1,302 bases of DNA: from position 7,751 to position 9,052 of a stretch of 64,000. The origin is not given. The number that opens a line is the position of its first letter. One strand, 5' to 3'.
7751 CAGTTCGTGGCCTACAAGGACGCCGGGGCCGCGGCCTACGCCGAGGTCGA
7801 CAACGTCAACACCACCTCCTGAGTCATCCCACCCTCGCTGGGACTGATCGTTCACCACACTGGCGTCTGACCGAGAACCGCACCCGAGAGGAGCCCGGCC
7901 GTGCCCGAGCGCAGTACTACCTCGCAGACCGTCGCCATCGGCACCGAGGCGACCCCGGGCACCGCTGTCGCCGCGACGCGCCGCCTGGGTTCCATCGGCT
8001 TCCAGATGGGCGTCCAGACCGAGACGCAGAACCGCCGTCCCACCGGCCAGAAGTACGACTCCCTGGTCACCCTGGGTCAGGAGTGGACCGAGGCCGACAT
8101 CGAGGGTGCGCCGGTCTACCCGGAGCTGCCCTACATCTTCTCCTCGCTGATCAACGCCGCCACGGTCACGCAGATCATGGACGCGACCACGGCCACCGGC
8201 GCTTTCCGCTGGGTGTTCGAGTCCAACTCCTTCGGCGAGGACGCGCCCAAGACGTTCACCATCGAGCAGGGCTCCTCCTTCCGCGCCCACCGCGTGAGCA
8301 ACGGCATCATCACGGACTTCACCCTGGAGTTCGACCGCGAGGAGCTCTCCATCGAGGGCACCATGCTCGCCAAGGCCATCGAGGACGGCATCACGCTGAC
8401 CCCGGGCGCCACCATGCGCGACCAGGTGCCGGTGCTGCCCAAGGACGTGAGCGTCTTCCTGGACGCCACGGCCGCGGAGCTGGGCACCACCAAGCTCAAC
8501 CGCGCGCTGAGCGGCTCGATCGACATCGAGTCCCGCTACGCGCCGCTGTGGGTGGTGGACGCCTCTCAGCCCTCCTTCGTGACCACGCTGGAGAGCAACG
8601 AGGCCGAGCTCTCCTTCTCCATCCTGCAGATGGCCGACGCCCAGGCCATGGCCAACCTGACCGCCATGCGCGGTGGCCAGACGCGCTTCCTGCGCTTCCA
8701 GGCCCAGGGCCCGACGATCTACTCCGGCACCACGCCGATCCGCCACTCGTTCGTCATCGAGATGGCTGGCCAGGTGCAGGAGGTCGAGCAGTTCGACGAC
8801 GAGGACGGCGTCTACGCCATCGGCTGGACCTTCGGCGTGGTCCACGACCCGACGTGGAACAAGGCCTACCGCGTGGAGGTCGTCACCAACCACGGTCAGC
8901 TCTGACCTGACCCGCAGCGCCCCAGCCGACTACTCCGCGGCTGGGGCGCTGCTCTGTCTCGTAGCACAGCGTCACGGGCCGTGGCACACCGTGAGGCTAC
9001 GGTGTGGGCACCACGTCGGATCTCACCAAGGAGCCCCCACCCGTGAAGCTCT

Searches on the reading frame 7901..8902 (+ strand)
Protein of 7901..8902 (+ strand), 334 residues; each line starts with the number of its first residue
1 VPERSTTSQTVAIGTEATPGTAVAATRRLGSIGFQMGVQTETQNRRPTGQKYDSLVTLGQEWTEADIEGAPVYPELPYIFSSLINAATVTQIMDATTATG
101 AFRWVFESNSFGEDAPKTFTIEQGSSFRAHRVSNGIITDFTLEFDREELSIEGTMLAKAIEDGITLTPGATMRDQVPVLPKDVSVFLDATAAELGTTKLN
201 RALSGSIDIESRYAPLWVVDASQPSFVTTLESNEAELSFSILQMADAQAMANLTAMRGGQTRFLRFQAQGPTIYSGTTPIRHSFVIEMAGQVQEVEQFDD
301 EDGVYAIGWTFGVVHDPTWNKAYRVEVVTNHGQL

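Call 10: search_protein_families(library=phrogs, proteins=[window:7901-8902:+], max_evalue=0.001)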
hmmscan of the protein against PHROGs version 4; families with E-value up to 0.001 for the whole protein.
window:7901-8902:+ (334 aa): 1 family
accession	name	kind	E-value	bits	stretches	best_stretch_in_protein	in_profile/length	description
phrog_290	-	tail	0.00027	21.4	1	1-241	11-251/411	minor tail protein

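Call 11: search_protein_families(library=pfam, proteins=[window:7901-8902:+], max_evalue=0.01)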
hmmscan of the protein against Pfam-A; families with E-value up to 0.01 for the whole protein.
window:7901-8902:+ (334 aa): 0 families

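Call 51: search_dna_similar(query=window:7901-8902:+, collection=phages, mode=protein, max_rows=12, max_evalue=0.001)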
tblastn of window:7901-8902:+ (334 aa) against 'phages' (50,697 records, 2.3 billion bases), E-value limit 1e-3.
No match.

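Call 53: search_solved_structures(query=window:7901-8902:+, max_evalue=1)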
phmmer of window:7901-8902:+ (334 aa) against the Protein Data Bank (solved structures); distinct sequences matched with E-value up to 1: 6.
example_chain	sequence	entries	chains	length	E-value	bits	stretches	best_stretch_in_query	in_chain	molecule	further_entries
6hpj_B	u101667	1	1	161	0.036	16.7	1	84-136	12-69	Immunoglobulin G-binding protein G,Serine/arginine-rich splicing factor 1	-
2kn4_A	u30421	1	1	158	0.33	13.5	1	84-133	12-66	Immunoglobulin G-binding protein G,Serine/arginine-rich splicing factor 2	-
2cwb_A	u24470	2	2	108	0.47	13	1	84-130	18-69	Immunoglobulin G-binding protein G,Ubiquitin-like protein 7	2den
2i2y_A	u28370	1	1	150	0.49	13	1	84-132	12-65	Fusion protein consists of immunoglobulin G-Binding Protein G and Splicing factor, arginin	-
2i38_A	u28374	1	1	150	0.49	13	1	84-132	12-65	Fusion protein consists of immunoglobulin G-Binding Protein G and Splicing factor, arginin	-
2mbb_A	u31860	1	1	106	0.82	12.2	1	84-133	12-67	Immunoglobulin G-binding protein G/DNA polymerase iota fusion protein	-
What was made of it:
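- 7901..8905 (+): Right flank: putative major tail protein (334 aa). No direct family hit (calls 11, 51, 53).
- Tried and rejected: The putative major tail protein also has no tblastn or PDB sequence match (calls 51, 53), so its identity rests on position and synteny.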

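Call 69: find_related_loci(query=window:7901-8902:+, collection=viral_contigs, flank=10000)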
Query window:7901-8902:+ (334 aa) in viral_contigs; peptide patterns used: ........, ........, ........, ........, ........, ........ (x = any residue, [..] = any of these).
15 stretches matched a pattern; 2 encode a relative of the query (tblastn E <= 1e-3); 2 distinct loci.
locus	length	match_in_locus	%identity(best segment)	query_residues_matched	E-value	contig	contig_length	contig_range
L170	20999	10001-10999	61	3-334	6e-137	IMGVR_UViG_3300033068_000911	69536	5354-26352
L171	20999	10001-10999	57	3-334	4e-134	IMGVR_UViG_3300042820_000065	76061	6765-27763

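Call 105: find_related_loci(query=A4, collection=metagenome_contigs, flank=8000)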
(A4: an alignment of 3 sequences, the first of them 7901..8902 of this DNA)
Query A4 (334 aa) in metagenome_contigs; peptide patterns used: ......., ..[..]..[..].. (x = any residue, [..] = any of these).
599 stretches matched a pattern (row limit reached: there are more); 21 encode a relative of the query (tblastn E <= 1e-3); 21 distinct loci.
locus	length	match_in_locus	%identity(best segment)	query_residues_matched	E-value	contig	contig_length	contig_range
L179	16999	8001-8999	57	3-334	1e-133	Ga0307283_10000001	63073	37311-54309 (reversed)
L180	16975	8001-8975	61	1-323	3e-132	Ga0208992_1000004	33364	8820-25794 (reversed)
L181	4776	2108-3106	58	3-334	2e-128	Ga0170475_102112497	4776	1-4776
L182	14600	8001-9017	56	1-334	1e-123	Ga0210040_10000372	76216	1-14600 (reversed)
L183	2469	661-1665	56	3-334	6e-130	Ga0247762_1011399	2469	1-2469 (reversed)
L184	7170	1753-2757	55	3-334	1e-122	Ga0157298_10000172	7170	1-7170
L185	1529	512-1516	56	3-334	2e-132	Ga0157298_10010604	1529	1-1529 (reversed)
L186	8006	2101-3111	54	1-334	8e-120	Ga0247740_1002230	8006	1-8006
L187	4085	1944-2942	54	3-334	1e-120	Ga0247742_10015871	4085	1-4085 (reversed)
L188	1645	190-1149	42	1-328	2e-87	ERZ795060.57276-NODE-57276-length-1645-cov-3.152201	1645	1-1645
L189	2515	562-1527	43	1-328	1e-83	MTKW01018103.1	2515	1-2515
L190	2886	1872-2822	44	1-325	3e-82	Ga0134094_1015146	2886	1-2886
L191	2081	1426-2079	58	1-216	2e-81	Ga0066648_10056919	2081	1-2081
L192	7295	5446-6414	41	1-334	2e-72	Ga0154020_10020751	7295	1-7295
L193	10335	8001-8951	40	1-328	5e-70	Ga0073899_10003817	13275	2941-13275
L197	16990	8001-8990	52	3-328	4e-113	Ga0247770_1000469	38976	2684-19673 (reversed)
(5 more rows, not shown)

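Call 107: search_protein_families(library=pfam, proteins=[L170:8424-9812:+, L171:7698-9263:+, L171:9262-10017:-, L197:6900-7955:+], max_evalue=0.1)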
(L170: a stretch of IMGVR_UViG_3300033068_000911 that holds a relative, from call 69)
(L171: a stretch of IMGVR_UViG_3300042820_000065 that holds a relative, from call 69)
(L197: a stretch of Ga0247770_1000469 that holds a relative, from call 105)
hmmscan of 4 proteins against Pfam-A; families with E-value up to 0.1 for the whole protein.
L170:8424-9812:+ (463 aa): 0 families

L171:7698-9263:+ (522 aa): 1 family
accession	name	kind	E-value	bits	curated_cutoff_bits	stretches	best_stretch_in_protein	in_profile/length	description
PF00041.27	fn3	-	0.0001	22.9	25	1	90-173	3-80/84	Fibronectin type III domain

L171:9262-10017:- (252 aa): 3 families
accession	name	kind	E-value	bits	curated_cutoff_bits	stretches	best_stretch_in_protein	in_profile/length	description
PF01844.29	HNH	-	2.3e-05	24.9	21.4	1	187-236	1-45/47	HNH endonuclease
PF10013.15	DUF2256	-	0.0039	17.7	25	0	123-147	2-26/40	Uncharacterized protein conserved in bacteria (DUF2256)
PF21319.3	zf-FCS_1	-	0.026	15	26.6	1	26-52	2-30/31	Zinc finger, FCS-type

L197:6900-7955:+ (352 aa): 0 families
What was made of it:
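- Tried and rejected: Pfam on the slot cargo of sister phages was silent (call 107).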

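Call 111: search_solved_structures(query=A5, max_evalue=1)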
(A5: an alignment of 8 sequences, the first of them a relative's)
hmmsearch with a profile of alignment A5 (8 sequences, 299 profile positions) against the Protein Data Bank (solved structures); distinct sequences matched with E-value up to 1: 7.
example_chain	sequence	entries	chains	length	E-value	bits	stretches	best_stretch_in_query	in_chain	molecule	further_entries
2vx4_A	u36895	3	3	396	0.00086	22.2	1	105-226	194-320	CELLVIBRIO JAPONICUS MANNANASE CJMAN26C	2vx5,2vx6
29qd_AAA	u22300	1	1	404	0.00092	22.1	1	105-226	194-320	Endo-1, 4-beta mannanase, putative, man26C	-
4cd4_A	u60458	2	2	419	0.001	22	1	105-226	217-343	ENDO-1,4-BETA MANNANASE, PUTATIVE, MAN26C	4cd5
4xzw_A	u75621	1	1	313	0.0061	19.4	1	203-279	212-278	endo-glucanase chimera C10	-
2vx7_A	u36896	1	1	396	0.0091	18.9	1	105-222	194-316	CELLVIBRIO JAPONICUS MANNANASE CJMAN26C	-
6gjf_A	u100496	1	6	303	0.1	15.4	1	69-279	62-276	ENDOGLUCANASE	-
3pzt_A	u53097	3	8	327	0.16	14.8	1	202-279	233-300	Endoglucanase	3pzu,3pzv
